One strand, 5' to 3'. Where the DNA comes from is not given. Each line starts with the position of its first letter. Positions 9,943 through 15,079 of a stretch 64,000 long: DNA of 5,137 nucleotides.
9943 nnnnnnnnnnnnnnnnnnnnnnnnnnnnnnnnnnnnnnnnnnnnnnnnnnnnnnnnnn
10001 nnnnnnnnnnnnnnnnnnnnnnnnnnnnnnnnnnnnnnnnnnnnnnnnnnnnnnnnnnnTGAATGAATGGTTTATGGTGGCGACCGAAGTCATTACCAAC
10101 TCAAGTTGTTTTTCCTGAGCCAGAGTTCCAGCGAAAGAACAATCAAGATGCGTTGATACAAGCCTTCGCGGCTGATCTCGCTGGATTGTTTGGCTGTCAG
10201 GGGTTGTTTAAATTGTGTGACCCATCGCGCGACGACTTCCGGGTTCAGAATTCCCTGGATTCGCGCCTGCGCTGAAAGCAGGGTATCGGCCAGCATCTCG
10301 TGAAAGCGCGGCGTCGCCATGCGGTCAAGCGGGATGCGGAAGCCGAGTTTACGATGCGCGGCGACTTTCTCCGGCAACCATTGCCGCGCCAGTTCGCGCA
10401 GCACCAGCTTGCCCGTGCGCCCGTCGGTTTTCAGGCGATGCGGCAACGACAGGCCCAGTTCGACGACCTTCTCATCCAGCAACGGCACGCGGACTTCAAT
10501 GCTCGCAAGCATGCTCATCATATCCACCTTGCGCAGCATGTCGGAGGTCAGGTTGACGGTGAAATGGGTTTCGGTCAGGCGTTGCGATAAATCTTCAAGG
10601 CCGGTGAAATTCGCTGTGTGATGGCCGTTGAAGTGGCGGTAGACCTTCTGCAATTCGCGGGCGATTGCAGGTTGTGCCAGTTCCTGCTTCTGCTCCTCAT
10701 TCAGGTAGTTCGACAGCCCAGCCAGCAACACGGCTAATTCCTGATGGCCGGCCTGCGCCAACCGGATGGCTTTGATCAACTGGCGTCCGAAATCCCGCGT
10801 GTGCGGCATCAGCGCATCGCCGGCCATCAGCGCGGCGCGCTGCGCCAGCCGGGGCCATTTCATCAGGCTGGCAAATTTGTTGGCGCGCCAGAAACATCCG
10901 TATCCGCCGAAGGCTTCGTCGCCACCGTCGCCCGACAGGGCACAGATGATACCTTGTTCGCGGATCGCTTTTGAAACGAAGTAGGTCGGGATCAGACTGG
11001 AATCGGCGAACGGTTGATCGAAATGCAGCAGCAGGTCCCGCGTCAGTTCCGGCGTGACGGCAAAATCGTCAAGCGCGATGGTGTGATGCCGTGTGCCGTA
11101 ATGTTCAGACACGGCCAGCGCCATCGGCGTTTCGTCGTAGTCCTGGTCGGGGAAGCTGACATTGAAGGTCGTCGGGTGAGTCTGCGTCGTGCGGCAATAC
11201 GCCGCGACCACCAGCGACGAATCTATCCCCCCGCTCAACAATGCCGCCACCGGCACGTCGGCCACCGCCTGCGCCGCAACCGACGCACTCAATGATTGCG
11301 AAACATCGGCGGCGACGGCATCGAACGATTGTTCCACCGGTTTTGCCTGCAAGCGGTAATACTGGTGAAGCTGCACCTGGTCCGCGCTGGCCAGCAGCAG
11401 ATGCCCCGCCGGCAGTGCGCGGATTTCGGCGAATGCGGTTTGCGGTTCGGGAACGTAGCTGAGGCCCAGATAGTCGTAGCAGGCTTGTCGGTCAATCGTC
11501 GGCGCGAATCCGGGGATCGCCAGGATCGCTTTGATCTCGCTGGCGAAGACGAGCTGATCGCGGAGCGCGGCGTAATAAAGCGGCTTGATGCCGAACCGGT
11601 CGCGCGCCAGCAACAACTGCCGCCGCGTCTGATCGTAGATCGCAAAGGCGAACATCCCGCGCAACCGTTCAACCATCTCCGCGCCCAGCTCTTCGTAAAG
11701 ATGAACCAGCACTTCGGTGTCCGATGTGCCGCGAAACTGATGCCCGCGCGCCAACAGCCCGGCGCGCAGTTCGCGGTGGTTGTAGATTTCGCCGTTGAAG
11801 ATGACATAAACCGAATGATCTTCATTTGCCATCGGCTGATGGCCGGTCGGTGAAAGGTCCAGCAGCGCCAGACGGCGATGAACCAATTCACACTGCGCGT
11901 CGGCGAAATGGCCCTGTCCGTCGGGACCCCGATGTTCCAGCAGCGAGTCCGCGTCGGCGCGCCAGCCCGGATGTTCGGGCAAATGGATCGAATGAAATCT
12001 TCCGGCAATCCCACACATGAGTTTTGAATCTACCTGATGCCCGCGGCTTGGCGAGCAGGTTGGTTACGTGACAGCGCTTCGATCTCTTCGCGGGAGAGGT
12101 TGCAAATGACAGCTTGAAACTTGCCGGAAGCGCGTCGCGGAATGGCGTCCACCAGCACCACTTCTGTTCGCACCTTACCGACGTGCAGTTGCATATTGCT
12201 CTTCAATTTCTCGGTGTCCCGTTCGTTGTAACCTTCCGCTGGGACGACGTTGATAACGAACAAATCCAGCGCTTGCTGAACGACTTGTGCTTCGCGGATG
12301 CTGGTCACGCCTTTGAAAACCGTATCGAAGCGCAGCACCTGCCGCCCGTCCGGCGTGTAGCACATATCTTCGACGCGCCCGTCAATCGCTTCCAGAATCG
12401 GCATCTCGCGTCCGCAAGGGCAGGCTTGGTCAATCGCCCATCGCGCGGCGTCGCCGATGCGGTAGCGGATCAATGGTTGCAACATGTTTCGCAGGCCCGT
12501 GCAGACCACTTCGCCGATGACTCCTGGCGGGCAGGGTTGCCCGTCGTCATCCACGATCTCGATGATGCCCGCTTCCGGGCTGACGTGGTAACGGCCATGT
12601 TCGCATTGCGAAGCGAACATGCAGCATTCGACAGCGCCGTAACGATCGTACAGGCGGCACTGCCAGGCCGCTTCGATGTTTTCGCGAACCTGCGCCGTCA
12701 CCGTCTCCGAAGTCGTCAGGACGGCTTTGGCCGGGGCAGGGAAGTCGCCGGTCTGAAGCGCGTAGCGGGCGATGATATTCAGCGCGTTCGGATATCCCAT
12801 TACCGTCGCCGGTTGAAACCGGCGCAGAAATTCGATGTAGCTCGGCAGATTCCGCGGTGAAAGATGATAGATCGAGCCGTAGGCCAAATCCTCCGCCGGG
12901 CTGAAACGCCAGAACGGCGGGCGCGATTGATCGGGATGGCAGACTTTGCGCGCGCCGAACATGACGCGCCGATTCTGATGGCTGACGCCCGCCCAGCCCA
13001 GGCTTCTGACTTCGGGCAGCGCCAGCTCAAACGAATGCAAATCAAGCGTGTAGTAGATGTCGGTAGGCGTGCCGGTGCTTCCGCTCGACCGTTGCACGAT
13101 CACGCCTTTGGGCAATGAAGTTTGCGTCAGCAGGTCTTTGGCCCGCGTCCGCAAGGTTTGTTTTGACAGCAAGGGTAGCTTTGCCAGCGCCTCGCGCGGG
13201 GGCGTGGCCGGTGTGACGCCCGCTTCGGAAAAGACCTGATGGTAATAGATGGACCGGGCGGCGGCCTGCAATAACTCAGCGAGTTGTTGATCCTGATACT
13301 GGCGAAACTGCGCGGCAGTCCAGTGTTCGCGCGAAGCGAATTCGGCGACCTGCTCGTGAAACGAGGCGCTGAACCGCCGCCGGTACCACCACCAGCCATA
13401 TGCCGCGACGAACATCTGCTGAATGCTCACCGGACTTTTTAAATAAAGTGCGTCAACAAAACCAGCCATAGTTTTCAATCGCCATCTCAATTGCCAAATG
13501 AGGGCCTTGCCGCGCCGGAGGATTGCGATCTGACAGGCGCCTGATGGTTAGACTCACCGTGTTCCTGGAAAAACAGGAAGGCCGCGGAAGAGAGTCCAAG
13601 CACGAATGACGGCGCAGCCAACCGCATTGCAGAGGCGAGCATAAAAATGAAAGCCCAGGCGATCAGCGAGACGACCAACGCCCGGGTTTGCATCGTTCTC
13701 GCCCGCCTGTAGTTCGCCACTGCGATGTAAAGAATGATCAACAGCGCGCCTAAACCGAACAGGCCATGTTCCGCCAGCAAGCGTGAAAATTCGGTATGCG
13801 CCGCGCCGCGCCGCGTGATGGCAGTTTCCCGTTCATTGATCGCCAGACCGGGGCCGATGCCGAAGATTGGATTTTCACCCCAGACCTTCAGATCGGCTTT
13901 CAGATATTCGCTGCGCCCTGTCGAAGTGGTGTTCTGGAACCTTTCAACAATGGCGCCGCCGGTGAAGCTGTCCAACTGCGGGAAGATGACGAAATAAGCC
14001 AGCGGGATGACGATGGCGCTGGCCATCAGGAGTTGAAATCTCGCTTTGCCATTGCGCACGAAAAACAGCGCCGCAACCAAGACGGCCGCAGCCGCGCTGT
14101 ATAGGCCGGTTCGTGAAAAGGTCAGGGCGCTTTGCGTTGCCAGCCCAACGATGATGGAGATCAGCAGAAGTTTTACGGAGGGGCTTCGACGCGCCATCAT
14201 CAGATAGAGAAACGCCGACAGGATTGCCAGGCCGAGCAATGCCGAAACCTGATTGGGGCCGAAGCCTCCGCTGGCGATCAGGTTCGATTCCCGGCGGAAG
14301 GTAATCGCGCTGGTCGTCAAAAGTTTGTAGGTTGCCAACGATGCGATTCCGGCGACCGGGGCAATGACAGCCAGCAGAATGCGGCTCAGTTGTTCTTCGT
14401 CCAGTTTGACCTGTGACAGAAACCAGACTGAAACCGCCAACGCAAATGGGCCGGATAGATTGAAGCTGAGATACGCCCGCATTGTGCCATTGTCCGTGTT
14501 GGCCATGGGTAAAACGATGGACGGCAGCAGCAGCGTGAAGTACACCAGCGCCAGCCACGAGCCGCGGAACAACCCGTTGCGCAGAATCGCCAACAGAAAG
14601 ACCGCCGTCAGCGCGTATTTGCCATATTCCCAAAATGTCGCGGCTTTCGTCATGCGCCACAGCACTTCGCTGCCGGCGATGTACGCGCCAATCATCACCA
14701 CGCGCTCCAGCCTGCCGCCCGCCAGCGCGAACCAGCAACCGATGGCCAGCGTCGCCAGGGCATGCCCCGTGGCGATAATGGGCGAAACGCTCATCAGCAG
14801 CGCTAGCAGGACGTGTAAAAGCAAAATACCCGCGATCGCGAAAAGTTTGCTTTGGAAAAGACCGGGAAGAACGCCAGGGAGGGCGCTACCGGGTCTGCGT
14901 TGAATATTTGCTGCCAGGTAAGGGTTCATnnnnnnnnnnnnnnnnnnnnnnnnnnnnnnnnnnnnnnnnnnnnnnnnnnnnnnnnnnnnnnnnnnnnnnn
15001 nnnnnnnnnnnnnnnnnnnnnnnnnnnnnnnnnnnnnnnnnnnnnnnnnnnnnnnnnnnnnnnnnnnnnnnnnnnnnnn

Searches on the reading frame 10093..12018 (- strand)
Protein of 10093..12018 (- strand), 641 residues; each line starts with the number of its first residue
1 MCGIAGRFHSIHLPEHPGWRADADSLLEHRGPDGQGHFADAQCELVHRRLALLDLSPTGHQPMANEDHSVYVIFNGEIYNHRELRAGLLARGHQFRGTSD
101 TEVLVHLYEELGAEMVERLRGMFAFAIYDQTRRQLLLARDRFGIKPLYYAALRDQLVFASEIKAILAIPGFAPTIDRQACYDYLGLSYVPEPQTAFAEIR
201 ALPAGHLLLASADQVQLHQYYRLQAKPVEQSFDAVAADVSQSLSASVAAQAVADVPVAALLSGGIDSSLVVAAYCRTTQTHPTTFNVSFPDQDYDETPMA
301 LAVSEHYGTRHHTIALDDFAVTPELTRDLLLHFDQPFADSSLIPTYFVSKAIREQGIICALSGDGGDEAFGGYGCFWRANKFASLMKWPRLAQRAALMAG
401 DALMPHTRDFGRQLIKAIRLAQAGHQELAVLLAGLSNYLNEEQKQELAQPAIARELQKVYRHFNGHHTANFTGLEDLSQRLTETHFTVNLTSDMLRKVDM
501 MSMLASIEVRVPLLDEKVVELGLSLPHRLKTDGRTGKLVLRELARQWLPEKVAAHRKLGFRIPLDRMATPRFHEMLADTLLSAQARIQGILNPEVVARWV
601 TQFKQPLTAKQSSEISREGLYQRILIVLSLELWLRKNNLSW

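Call 8: search_protein_families(library=pfam, proteins=[window:10093-12018:-], max_evalue=0.001)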
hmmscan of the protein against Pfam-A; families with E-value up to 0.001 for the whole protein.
window:10093-12018:- (641 aa): 4 families
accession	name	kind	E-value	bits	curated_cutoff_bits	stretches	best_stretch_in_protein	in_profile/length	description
PF00733.27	Asn_synthase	-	5.7e-77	260.2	21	1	239-635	2-354/354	Asparagine synthase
PF13537.11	GATase_7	-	1.7e-48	164.1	25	1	47-167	1-123/123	Glutamine amidotransferase domain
PF13522.11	GATase_6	-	4.5e-46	156.5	27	1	32-161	1-130/130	Glutamine amidotransferase domain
PF12481.13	DUF3700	-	4.5e-05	23.5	27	1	70-163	77-174/228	Aluminium induced protein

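Call 17: search_protein_families(library=ncbifam, proteins=[window:10093-12018:-], max_evalue=0.0001)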
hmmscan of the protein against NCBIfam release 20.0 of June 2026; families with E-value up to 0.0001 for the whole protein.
window:10093-12018:- (641 aa): 9 families
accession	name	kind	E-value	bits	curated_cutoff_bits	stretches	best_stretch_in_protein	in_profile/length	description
TIGR01536.1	asn_synth_AEB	equivalog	5.4e-139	464.5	267.1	1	2-560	1-517/517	asparagine synthase (glutamine-hydrolyzing)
TIGR03108.1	eps_aminotran_1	hypoth_equivalog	3.2e-136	455.6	816.9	1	1-605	1-606/628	XrtA/PEP-CTERM system amidotransferase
TIGR03104.1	trio_amidotrans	equivalog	6.9e-110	368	570.1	2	1-376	1-383/589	N-acetylglutaminylglutamine amidotransferase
NF006949.0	PRK09431.1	equivalog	1.4e-85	288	499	3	1-166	1-166/554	asparagine synthase B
NF033535.1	lass_lactam_cya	exception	1.8e-69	235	525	2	23-398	23-402/668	lasso peptide isopeptide bond-forming cyclase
NF033561.1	macrolact_Ik_Al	subfamily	5.8e-22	78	300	1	111-555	71-487/561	albusnodin/ikarugamycin family macrolactam cyclase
NF001484.0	PRK00331.1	subfamily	1.1e-12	47.2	381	1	62-167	87-200/601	isomerizing glutamine--fructose-6-phosphate transaminase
TIGR01135.1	glmS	equivalog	6.1e-12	44.8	418.05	1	62-167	86-199/607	glutamine--fructose-6-phosphate transaminase (isomerizing)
TIGR01134.1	purF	equivalog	7.6e-12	45.3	350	1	60-165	84-199/432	amidophosphoribosyltransferase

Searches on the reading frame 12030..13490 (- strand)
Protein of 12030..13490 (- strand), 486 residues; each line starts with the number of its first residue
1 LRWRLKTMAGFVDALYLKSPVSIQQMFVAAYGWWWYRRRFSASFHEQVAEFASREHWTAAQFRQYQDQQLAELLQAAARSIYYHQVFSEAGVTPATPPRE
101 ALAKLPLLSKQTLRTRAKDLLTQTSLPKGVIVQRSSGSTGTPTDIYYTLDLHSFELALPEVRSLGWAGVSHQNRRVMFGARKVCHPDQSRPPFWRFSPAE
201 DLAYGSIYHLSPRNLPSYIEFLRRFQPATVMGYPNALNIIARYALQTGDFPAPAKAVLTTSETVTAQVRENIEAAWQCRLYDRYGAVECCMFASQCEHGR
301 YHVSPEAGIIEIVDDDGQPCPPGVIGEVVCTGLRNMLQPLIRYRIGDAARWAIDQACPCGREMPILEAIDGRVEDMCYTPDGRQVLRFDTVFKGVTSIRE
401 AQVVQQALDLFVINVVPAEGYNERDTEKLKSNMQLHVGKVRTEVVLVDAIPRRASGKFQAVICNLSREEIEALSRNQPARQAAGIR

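Call 7: search_protein_families(library=pfam, proteins=[window:12030-13490:-], max_evalue=0.001)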
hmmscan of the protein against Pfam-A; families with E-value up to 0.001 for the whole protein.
window:12030-13490:- (486 aa): 1 family
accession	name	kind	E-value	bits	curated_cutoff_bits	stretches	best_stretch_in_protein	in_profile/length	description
PF00501.34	AMP-binding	-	1.6e-10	40.8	29.9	1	216-334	245-378/384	AMP-binding enzyme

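Call 17: search_protein_families(library=ncbifam, proteins=[window:12030-13490:-], max_evalue=0.0001)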
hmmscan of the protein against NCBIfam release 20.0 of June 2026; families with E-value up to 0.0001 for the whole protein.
window:12030-13490:- (486 aa): 9 families
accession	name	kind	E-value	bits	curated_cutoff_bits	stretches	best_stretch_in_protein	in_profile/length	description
NF045666.1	DVU1553_fam_AMP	equivalog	1.1e-43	149.6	300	2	207-373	163-331/331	DVU_1553 family AMP-dependent CoA ligase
NF053551.1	FlxY_rubin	equivalog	3.9e-28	98.3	520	2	260-377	204-327/424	flexirubin biosynthesis putative acyl-CoA ligase FlxY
NF041878.1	paak_haloarch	equivalog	1.1e-21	76.9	700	2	253-377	201-329/427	phenylacetate--CoA ligase PaaK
TIGR02155.1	PA_CoA_ligase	equivalog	5.3e-17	61.4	646.3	2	218-377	159-321/422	phenylacetate--CoA ligase PaaK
NF041217.1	BagE_FevW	exception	2.5e-16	59.6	800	1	249-385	189-322/424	bagremycin/ferroverdin synthetase BagE/FevW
TIGR02304.1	aden_form_hyp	equivalog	2.6e-12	46.4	251.9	1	217-414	178-374/430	F390 synthetase-related protein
TIGR03335.1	F390_ftsA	equivalog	1.4e-08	33.9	458.7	1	222-364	172-322/445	coenzyme F390 synthetase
NF004837.0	PRK06187.1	subfamily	3.6e-05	22.2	476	0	218-336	252-383/531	long-chain-fatty-acid--CoA ligase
NF005897.1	PRK07867.1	exception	7.3e-05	21.7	850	0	218-334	225-341/496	long-chain-fatty-acid--CoA ligase FadD17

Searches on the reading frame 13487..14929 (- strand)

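Call 7: search_protein_families(library=pfam, proteins=[window:13487-14929:-], max_evalue=0.001)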
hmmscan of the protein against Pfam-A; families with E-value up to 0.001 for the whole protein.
window:13487-14929:- (480 aa): 1 family
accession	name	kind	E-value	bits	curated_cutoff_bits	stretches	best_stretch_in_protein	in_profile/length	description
PF04932.20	Wzy_C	-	4e-14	53.1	31.7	1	269-396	12-148/149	O-Antigen ligase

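Call 17: search_protein_families(library=ncbifam, proteins=[window:13487-14929:-], max_evalue=0.0001)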
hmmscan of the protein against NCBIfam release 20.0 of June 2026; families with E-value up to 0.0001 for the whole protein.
window:13487-14929:- (480 aa): 0 families
